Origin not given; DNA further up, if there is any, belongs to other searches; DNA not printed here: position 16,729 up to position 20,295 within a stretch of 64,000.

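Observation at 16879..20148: Wzt ABC ATPase fused to cap-reader-like domain, ~450-aa duplicated helical spacer and a SAM methyltransferase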

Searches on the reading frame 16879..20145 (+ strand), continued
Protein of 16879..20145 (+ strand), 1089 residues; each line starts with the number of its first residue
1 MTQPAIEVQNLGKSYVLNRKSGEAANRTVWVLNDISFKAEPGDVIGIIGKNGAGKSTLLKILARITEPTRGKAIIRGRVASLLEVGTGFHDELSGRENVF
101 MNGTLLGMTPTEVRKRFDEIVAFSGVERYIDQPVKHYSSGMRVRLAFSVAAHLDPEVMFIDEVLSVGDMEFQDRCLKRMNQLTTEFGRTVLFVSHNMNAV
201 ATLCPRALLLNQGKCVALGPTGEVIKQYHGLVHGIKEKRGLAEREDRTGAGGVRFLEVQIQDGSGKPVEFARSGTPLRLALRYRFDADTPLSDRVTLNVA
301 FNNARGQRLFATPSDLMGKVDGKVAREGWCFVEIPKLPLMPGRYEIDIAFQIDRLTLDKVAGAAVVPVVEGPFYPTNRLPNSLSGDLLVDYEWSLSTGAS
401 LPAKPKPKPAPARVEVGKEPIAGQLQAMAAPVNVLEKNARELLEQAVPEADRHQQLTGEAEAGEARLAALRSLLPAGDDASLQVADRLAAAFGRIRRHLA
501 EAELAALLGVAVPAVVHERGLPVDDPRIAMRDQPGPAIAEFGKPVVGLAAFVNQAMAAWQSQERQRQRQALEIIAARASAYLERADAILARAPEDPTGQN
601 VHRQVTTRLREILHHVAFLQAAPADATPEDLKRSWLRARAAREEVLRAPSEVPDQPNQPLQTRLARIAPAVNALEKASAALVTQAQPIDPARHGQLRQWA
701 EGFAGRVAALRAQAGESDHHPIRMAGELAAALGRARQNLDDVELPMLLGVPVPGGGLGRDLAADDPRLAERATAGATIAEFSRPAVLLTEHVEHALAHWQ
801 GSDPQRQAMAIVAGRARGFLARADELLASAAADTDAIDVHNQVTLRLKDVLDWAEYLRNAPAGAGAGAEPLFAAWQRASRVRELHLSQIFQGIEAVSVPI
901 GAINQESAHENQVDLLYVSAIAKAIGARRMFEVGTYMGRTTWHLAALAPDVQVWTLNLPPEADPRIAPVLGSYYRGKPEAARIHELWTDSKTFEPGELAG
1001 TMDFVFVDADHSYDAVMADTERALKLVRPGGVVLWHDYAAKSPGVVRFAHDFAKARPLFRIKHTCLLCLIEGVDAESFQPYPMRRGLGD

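Call 10: find_homologous_proteins(query=window:16879-20145:+, max_evalue=1e-10)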
Query window:16879-20145:+ (1089 aa): 1193 proteins with E <= 1e-10 among 8000 candidates; the best 120 are listed.
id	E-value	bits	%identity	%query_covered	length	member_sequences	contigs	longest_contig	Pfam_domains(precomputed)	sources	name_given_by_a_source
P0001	0.0e+0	2435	100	100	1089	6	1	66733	PF14524.13,PF00005.34,PF13578.13,PF13304.13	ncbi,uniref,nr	ncbi:MAG TPA: ATP-binding cassette domain-containing protein [Geminicoccus sp.]|uniref:ATP-binding c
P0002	0.0e+0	1679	70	100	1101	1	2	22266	PF14524.13,PF00005.34,PF13578.13,PF13304.13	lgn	-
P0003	0.0e+0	1655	69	100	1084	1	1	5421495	PF14524.13,PF00005.34,PF13578.13,PF13304.13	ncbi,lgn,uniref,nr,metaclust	ncbi:ATP-binding cassette domain-containing protein [Geminicoccus roseus]|uniref:ATP-binding cassett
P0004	0.0e+0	1646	70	100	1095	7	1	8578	PF14524.13,PF00005.34,PF13578.13,PF13304.13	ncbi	-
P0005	0.0e+0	1521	64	100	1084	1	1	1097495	PF14524.13,PF00005.34,PF13578.13,PF13304.13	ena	-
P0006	0.0e+0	1420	83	72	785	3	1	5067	PF14524.13,PF00005.34,PF13304.13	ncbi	ncbi:ABC transporter ATP-binding protein, partial [Geminicoccus harenae]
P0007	0.0e+0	1163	59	58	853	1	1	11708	PF14524.13,PF00005.34,PF13578.13,PF13304.13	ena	-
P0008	2.6e-202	693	49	37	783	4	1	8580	PF14524.13,PF00005.34,PF13578.13,PF13304.13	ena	-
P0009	1.2e-108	383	49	18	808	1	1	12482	PF00005.34,PF13476.13,PF13555.13,PF13304.13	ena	-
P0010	4.9e-108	381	42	35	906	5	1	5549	PF14524.13,PF00005.34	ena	-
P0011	1.1e-104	369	48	19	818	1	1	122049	PF00005.34,PF13476.13,PF13555.13,PF13304.13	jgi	-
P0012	5.7e-103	364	45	19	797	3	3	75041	PF13604.13,PF00005.34,PF13555.13,PF13304.13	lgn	-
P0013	1.4e-102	363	46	18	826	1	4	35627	PF00005.34,PF13521.13,PF13555.13,PF03193.23,PF13304.13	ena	-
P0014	8.9e-101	357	38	24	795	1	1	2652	PF13604.13,PF00005.34,PF13476.13,PF13555.13,PF13401.13,PF13304.13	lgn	-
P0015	1.1e-100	356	45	20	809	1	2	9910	PF00005.34,PF13175.13,PF13476.13,PF13555.13,PF13401.13,PF13304.13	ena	-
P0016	2.6e-100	355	48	19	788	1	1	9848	PF00005.34,PF13476.13,PF13555.13,PF00004.36,PF02463.26,PF13304.13,PF13191.13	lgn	-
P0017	3.5e-100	355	46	19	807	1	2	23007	PF00005.34,PF13476.13,PF13555.13,PF13304.13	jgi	jgi:ABC-type polysaccharide/polyol phosphate transport system ATPase subunit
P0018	2.7e-99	352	41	34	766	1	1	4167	PF14524.13,PF00005.34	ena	-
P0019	3.8e-99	351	48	20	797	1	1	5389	PF00005.34,PF13476.13,PF13555.13,PF13401.13,PF02463.26,PF13304.13,PF13191.13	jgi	jgi:ABC-type polysaccharide/polyol phosphate transport system ATPase subunit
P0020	2.9e-98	348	48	18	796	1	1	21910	PF00005.34,PF13175.13,PF13476.13,PF13555.13,PF00004.36,PF13401.13,PF03193.23,PF02463.26,PF13304.13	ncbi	-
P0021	8.2e-98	347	47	36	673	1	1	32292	PF13847.13,PF13489.13,PF13649.13,PF14524.13,PF00005.34,PF08241.19,PF08242.19,PF13304.13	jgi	jgi:lipopolysaccharide transport system ATP-binding protein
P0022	9.9e-98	346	48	34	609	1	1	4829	PF14524.13,PF00005.34,PF13304.13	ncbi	-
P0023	7.5e-97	344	41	21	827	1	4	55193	PF13604.13,PF00005.34,PF13175.13,PF13476.13,PF13555.13,PF02463.26,PF13304.13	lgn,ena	-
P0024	1.4e-96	343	44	21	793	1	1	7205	PF13604.13,PF00005.34,PF13175.13,PF13476.13,PF13555.13,PF03308.23,PF13304.13,PF13191.13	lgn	-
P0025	1.9e-96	342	46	18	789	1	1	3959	PF00005.34,PF13476.13,PF13555.13,PF02463.26,PF25199.2,PF13304.13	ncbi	ncbi:MAG: ABC transporter ATP-binding protein [Actinomycetes bacterium]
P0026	4.3e-96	341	46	18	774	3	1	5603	PF00005.34,PF13476.13,PF13555.13,PF13401.13,PF02463.26,PF25199.2,PF13304.13,PF13191.13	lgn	-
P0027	2.7e-95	338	47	33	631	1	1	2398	PF00376.30,PF13411.13,PF14524.13,PF00005.34,PF13304.13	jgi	jgi:lipopolysaccharide transport system ATP-binding protein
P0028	1.3e-94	336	42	37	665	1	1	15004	PF14524.13,PF00005.34,PF13304.13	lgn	-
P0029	2.3e-94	335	46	34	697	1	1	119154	PF01061.30,PF14524.13,PF00005.34,PF13304.13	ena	-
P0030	4.2e-94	334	50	21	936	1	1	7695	PF14524.13,PF00005.34,PF13304.13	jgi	jgi:ABC-type polysaccharide/polyol phosphate transport system ATPase subunit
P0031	1.4e-92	329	46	18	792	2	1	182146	PF13604.13,PF00005.34,PF13476.13,PF13555.13,PF02463.26,PF13304.13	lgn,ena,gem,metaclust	metaclust:\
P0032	3.0e-92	328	44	35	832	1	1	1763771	PF14524.13,PF00005.34,PF13304.13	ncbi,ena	-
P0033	6.7e-92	327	43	36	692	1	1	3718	PF01061.30,PF14524.13,PF00005.34,PF13304.13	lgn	-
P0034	1.1e-91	326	43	34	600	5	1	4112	PF14524.13,PF00005.34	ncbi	ncbi:MAG: ABC transporter ATP-binding protein [Terrimicrobiaceae bacterium]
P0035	1.2e-91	326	44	34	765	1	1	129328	PF14524.13,PF00005.34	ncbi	-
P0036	2.5e-91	325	42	36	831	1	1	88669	PF14524.13,PF00005.34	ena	-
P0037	2.6e-90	322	45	35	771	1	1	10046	PF13469.13,PF14524.13,PF00005.34,PF00685.34,PF13304.13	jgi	jgi:lipopolysaccharide transport system ATP-binding protein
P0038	5.1e-90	321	45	19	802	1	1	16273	PF13604.13,PF00005.34,PF13476.13,PF13555.13,PF13401.13,PF13304.13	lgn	-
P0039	1.3e-89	320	48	19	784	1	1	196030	PF00005.34,PF13476.13,PF13555.13,PF13304.13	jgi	jgi:ABC-type polysaccharide/polyol phosphate transport system ATPase subunit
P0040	1.6e-89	319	43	34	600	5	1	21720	PF14524.13,PF00005.34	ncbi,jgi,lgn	ncbi:MAG: hypothetical protein RIQ71_654 [Verrucomicrobiota bacterium]|jgi:lipopolysaccharide transp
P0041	2.2e-89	319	44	35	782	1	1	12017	PF14524.13,PF00005.34,PF00535.33,PF13304.13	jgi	jgi:lipopolysaccharide transport system ATP-binding protein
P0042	3.9e-89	318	41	34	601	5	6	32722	PF14524.13,PF00005.34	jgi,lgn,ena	-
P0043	7.6e-89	317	41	34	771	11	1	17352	PF14524.13,PF00005.34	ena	-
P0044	3.2e-88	315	43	34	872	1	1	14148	PF14524.13,PF00005.34,PF02310.25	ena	-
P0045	8.3e-88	314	41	18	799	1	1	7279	PF00005.34,PF13555.13,PF13401.13,PF13304.13,PF13191.13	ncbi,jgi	jgi:ABC-type polysaccharide/polyol phosphate transport system ATPase subunit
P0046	5.2e-87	311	44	35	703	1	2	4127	PF05050.20,PF14524.13,PF00005.34,PF13304.13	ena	-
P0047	2.1e-86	309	43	21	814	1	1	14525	PF13604.13,PF00005.34,PF13476.13,PF13555.13,PF13401.13,PF02463.26,PF13304.13,PF13191.13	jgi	jgi:ABC-type polysaccharide/polyol phosphate transport system ATPase subunit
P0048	2.9e-86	309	43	34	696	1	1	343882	PF00005.34,PF13304.13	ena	-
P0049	9.9e-86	307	44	33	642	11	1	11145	PF13847.13,PF13489.13,PF13649.13,PF14524.13,PF00005.34,PF08241.19,PF08242.19,PF13304.13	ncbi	-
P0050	4.2e-85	305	40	36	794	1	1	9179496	PF14524.13,PF00005.34,PF13304.13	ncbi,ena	-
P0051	4.6e-85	305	43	35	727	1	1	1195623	PF14524.13,PF00005.34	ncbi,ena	-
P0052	4.7e-85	305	42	36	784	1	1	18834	PF13632.13,PF13641.13,PF14524.13,PF00005.34,PF00535.33,PF13304.13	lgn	-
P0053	4.9e-85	304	40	21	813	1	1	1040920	PF00005.34,PF13476.13,PF13555.13,PF13304.13,PF13191.13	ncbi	-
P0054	6.0e-85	304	42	36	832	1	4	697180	PF13469.13,PF14524.13,PF00005.34,PF00685.34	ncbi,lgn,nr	ncbi:MAG: ATP-binding cassette domain-containing protein [Candidatus Omnitrophica bacterium]|nr:ATP-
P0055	3.8e-84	302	51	25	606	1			PF01061.30,PF00005.34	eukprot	eukprot:g12042.t1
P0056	1.9e-83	299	44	35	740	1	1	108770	PF01061.30,PF14524.13,PF00005.34,PF13304.13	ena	-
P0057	2.3e-83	299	43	35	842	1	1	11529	PF22882.3,PF14524.13,PF00005.34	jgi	jgi:lipopolysaccharide transport system ATP-binding protein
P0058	6.8e-83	297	40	42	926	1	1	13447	PF14524.13,PF00005.34,PF00501.35,PF13304.13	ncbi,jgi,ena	jgi:amino acid adenylation domain-containing protein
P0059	7.7e-83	297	43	34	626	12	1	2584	PF14524.13,PF00005.34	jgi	-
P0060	7.7e-83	297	43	32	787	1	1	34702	PF13469.13,PF00005.34,PF00685.34,PF13304.13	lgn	-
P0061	2.3e-82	296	40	37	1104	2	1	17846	PF00733.28,PF14524.13,PF00005.34,PF13522.12,PF13304.13,PF13537.12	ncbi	-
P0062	3.6e-82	295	43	35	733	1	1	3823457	PF01061.30,PF14524.13,PF00005.34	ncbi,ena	-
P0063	6.5e-82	294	46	32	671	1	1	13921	PF01061.30,PF14524.13,PF00005.34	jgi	jgi:lipopolysaccharide transport system ATP-binding protein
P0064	4.2e-81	291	52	26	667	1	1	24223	PF00005.34,PF13304.13,PF01636.30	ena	-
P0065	3.9e-80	288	44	33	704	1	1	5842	PF14524.13,PF00005.34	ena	-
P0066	1.0e-79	287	43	36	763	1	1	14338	PF13469.13,PF14524.13,PF00005.34,PF00685.34,PF13304.13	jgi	-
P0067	1.0e-79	287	41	36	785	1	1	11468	PF14524.13,PF00005.34,PF05235.20,PF13304.13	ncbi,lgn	ncbi:MAG: hypothetical protein AMXMBFR46_06960 [Acidimicrobiia bacterium]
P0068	1.6e-79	286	40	37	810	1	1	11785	PF10111.15,PF13641.13,PF14524.13,PF00005.34,PF00535.33,PF13304.13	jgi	jgi:lipopolysaccharide transport system ATP-binding protein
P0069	2.4e-79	286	56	22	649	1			PF00005.34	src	-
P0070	2.5e-79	286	38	37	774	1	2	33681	PF13469.13,PF14524.13,PF00005.34,PF00685.34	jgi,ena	jgi:lipopolysaccharide transport system ATP-binding protein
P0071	4.6e-79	285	44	31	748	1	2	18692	PF13489.13,PF13649.13,PF14524.13,PF00005.34,PF08241.19,PF08242.19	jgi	jgi:lipopolysaccharide transport system ATP-binding protein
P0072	6.1e-79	284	47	31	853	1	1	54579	PF14524.13,PF00005.34,PF13304.13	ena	-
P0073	7.8e-79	284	38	41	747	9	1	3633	PF13641.13,PF14524.13,PF00005.34,PF00535.33,PF13304.13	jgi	-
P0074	8.2e-79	284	38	38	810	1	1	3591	PF10111.15,PF13641.13,PF14524.13,PF00005.34,PF00535.33,PF13304.13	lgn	-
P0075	9.4e-79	284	47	26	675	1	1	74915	PF14524.13,PF00005.34,PF00535.33,PF13304.13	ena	-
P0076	1.0e-78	284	51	26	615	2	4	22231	PF00005.34,PF05635.18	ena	-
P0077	1.4e-78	283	41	35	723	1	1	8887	PF13641.13,PF14524.13,PF00005.34,PF00535.33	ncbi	-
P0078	1.5e-78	283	42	32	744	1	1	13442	PF13632.13,PF10111.15,PF13506.14,PF13641.13,PF14524.13,PF00005.34,PF00535.33,PF13304.13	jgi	jgi:lipopolysaccharide transport system ATP-binding protein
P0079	2.0e-78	283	44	28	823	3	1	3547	PF03214.20,PF01061.30,PF14524.13,PF00005.34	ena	-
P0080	2.4e-78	282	45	31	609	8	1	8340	PF14524.13,PF00005.34,PF13304.13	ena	-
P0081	5.1e-78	281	53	24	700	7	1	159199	PF10111.15,PF14524.13,PF00005.34,PF00535.33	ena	-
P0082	6.9e-78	281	39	39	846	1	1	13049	PF04230.20,PF00005.34,PF13304.13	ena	-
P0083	1.3e-77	280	41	19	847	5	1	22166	PF00005.34,PF13476.13,PF13555.13,PF00004.36,PF02463.26,PF13304.13,PF13191.13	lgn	-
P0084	1.4e-77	280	40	37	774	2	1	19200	PF14524.13,PF00005.34,PF01041.24,PF13304.13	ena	-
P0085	1.7e-77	280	60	20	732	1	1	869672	PF00005.34,PF13304.13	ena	-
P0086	2.2e-77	279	55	23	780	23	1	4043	PF10111.15,PF13641.13,PF00005.34,PF00535.33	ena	-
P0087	2.6e-77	279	54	21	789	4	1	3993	PF14524.13,PF00005.34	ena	-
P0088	3.3e-77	279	62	19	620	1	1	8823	PF00132.31,PF00005.34,PF13304.13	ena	-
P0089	3.4e-77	279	42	33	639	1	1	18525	PF01121.27,PF14524.13,PF00005.34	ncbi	-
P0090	5.3e-77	278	45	27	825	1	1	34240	PF00005.34,PF13304.13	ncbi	-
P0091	5.4e-77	278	57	18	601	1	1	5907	PF07693.21,PF09818.16,PF00005.34,PF13175.13,PF13476.13,PF13555.13,PF13401.13,PF03193.23,PF13304.13,PF13191.13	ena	-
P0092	7.8e-77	277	54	21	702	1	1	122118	PF01061.30,PF14524.13,PF00005.34,PF13304.13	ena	-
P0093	1.1e-76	277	38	41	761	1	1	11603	PF13641.13,PF14524.13,PF00005.34,PF00535.33,PF13304.13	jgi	jgi:lipopolysaccharide transport system ATP-binding protein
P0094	1.5e-76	276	41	32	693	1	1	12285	PF13847.13,PF13489.13,PF13649.13,PF14524.13,PF00005.34,PF08241.19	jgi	jgi:lipopolysaccharide transport system ATP-binding protein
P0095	1.9e-76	276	58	21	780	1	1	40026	PF00005.34,PF13304.13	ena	-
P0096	2.6e-76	276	54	24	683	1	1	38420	PF01061.30,PF00005.34,PF13304.13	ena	-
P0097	5.9e-76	274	38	39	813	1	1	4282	PF10111.15,PF13641.13,PF14524.13,PF00005.34,PF00535.33,PF13304.13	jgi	jgi:lipopolysaccharide transport system ATP-binding protein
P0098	5.9e-76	274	52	21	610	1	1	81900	PF01061.30,PF14524.13,PF00005.34,PF13304.13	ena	-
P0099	6.2e-76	274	41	32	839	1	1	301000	PF00534.27,PF13579.13,PF00005.34,PF13439.13,PF20706.4,PF13692.13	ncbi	-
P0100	6.4e-76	274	38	41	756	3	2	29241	PF13641.13,PF14524.13,PF00005.34,PF00535.33,PF13304.13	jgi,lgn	jgi:lipopolysaccharide transport system ATP-binding protein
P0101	6.9e-76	274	58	20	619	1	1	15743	PF14524.13,PF00005.34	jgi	-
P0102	1.0e-75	274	54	23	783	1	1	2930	PF10111.15,PF13641.13,PF14524.13,PF00005.34,PF00535.33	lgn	-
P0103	3.7e-75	272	50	25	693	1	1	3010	PF01061.30,PF00005.34,PF13304.13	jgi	jgi:lipopolysaccharide transport system ATP-binding protein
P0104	7.5e-75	271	60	20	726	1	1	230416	PF00005.34,PF13304.13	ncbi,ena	-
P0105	1.1e-74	270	47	26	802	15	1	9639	PF10111.15,PF13641.13,PF14524.13,PF00005.34,PF00535.33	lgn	-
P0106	1.6e-74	270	41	34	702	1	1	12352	PF01061.30,PF14524.13,PF00005.34,PF13304.13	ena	-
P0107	1.6e-74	270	61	19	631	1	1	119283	PF00005.34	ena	-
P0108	2.7e-74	269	46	29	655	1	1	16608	PF14524.13,PF00005.34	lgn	-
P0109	3.8e-74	268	62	18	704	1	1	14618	PF00005.34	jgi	jgi:ABC-type polysaccharide/polyol phosphate transport system ATPase subunit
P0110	4.2e-74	268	48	24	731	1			PF00005.34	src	-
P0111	4.6e-74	268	63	18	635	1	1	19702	PF00005.34,PF13304.13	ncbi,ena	-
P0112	8.7e-74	267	51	23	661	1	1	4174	PF13489.13,PF13649.13,PF00005.34,PF08241.19,PF08242.19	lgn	-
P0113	2.5e-73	266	56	20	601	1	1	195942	PF01061.30,PF00005.34,PF13304.13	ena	-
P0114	2.6e-73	266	63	18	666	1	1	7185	PF01061.30,PF00005.34,PF13304.13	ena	-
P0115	2.8e-73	266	56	20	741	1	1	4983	PF07021.19,PF13847.13,PF13489.13,PF08003.18,PF13649.13,PF00005.34,PF08241.19,PF08242.19,PF13304.13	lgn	-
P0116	3.4e-73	265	39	36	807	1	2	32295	PF10111.15,PF13641.13,PF14524.13,PF00005.34,PF00535.33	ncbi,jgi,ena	jgi:lipopolysaccharide transport system ATP-binding protein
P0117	3.8e-73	265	62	18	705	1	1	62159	PF00005.34,PF13439.13,PF13304.13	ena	-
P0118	4.1e-73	265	45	26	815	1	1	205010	PF13489.13,PF14524.13,PF00005.34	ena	-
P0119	4.6e-73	265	48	27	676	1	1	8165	PF14524.13,PF00005.34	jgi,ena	-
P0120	4.7e-73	265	40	33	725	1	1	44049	PF13847.13,PF13489.13,PF08003.18,PF13649.13,PF00005.34,PF08241.19,PF08242.19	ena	-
